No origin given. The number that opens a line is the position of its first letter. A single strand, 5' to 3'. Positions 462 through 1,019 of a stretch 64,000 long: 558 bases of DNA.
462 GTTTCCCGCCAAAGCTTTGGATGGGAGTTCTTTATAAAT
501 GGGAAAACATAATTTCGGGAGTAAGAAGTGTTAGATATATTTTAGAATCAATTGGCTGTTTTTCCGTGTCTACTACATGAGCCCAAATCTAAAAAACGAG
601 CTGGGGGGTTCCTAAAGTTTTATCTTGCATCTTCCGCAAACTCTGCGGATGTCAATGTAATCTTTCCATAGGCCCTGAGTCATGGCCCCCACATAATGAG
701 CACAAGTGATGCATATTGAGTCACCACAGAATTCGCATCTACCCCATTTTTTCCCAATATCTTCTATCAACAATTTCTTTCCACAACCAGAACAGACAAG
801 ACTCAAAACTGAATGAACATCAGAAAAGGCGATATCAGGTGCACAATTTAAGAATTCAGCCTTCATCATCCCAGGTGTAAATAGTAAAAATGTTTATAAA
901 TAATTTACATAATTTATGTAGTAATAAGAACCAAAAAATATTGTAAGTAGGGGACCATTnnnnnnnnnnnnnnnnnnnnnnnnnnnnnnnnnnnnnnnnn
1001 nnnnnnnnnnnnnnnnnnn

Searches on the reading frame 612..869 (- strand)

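Call 40: search_protein_families(library=pfam, proteins=[window:612-869:-], max_evalue=0.01)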
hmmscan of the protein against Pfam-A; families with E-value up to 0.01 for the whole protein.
window:612-869:- (85 aa): 1 family
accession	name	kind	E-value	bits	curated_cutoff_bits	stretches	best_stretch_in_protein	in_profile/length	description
PF01363.27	FYVE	-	0.0034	17.9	27.8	1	25-83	10-63/67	FYVE zinc finger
